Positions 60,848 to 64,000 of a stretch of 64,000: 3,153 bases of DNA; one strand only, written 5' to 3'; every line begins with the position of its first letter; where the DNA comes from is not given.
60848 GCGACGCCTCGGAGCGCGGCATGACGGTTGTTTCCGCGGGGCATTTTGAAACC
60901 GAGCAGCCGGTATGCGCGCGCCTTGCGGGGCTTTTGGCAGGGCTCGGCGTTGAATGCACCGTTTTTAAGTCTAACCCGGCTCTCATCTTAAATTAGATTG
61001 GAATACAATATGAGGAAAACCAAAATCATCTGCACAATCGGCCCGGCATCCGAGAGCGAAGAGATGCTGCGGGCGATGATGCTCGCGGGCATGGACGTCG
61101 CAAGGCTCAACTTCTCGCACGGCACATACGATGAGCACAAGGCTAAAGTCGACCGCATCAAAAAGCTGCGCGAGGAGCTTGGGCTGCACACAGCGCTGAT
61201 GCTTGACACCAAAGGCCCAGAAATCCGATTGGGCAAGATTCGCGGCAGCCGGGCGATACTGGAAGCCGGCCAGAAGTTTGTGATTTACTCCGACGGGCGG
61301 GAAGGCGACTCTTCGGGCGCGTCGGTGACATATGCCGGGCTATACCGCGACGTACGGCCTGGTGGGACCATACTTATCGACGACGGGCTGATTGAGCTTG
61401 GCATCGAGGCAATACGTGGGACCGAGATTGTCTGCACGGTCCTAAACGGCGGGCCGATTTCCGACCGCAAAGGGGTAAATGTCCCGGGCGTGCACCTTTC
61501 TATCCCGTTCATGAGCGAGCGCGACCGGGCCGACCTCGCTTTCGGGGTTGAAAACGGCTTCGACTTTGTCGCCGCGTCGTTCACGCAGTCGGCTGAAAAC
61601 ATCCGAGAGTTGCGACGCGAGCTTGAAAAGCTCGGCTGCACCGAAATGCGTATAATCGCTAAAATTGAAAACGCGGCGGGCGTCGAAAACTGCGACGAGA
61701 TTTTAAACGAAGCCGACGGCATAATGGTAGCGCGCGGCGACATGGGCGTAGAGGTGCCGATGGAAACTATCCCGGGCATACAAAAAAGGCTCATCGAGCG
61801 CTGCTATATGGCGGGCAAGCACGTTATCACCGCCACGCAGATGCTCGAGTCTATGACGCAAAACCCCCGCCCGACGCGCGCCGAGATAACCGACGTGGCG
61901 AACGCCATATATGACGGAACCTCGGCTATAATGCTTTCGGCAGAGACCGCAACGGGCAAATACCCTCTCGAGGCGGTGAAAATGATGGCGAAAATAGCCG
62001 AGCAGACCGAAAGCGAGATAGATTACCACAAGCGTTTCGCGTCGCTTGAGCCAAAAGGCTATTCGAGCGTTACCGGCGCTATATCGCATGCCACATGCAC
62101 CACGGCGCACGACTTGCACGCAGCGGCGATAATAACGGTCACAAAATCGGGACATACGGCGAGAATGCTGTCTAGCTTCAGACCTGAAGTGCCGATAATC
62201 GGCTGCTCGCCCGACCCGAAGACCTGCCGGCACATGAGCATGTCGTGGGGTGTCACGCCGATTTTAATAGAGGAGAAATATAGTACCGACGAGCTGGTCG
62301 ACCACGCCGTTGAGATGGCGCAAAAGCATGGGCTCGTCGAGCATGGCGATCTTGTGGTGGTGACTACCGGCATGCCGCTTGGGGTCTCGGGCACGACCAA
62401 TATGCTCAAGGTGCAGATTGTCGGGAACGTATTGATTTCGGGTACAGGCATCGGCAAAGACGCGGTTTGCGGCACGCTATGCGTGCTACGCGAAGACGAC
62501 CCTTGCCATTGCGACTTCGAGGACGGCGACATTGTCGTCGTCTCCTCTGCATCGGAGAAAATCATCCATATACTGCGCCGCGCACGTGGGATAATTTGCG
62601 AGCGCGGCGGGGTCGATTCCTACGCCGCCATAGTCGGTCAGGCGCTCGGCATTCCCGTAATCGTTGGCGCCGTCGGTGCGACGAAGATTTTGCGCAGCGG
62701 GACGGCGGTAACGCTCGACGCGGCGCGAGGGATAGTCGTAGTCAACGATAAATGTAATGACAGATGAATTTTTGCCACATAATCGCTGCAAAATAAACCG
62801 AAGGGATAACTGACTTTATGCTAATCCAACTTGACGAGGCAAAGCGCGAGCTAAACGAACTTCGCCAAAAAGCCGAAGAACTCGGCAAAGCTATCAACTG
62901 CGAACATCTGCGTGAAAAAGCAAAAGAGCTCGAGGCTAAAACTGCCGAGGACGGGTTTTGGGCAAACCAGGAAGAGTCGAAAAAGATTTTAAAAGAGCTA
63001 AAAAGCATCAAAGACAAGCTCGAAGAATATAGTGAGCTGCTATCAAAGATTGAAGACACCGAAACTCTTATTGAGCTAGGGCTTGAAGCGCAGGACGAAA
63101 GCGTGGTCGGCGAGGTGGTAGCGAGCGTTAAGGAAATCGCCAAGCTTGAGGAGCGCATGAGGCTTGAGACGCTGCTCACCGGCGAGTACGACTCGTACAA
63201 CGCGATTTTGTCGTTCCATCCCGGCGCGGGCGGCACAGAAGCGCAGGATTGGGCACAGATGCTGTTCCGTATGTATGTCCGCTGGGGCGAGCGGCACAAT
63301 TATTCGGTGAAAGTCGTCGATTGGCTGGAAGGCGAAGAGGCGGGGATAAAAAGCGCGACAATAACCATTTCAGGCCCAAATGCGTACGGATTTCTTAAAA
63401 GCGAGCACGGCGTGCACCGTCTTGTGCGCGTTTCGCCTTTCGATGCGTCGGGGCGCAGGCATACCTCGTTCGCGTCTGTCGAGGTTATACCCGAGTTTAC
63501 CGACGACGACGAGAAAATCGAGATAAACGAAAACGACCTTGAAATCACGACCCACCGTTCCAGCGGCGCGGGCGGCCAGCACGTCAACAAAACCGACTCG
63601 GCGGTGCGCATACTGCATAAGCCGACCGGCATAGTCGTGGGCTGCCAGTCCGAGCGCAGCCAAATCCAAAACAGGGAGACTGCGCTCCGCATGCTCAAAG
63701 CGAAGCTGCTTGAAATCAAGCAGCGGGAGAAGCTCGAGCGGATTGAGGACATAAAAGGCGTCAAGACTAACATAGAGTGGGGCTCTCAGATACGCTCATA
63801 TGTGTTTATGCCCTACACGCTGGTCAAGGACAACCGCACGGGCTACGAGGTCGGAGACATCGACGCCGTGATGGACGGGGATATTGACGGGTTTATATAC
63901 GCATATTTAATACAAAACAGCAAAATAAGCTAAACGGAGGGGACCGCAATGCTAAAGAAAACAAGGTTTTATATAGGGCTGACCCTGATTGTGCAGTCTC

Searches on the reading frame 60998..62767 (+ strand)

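Call 7: search_protein_families(library=pfam, proteins=[window:60998-62767:+], max_evalue=0.0001)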
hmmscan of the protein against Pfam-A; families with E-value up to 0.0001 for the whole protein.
window:60998-62767:+ (589 aa): 3 families
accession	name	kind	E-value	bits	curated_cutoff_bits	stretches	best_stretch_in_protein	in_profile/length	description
PF00224.27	PK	-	3.2e-126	421.3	30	1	5-327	1-328/328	Pyruvate kinase, barrel domain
PF02887.21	PK_C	-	8.4e-44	148.8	28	1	361-472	2-113/114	Pyruvate kinase, alpha/beta domain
PF00391.29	PEP-utilizers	-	8.7e-19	67.3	23.1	1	507-578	1-72/72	PEP-utilising enzyme, mobile domain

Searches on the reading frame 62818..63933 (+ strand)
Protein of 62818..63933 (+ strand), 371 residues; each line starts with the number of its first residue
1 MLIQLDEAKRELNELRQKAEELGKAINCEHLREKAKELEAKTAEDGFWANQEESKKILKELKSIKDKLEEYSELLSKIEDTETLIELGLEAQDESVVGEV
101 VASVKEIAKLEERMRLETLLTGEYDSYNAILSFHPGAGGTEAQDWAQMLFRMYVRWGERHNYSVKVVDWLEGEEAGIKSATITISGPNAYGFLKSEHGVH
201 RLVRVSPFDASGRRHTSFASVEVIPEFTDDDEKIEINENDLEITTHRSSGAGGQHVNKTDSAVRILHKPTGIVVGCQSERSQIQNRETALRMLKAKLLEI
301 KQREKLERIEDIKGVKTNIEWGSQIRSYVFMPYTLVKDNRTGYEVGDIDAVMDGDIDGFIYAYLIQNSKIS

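Call 76: search_protein_families(library=pfam, proteins=[window:62818-63933:+], max_evalue=0.0001)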
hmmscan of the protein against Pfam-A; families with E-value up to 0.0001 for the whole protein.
window:62818-63933:+ (371 aa): 2 families
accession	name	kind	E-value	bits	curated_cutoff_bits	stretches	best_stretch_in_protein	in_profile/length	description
PF03462.23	PCRF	-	2.4e-57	194.3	24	1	32-221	2-194/194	PCRF domain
PF00472.26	RF-1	-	3.6e-41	140.2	35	1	231-340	2-116/116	RF-1 domain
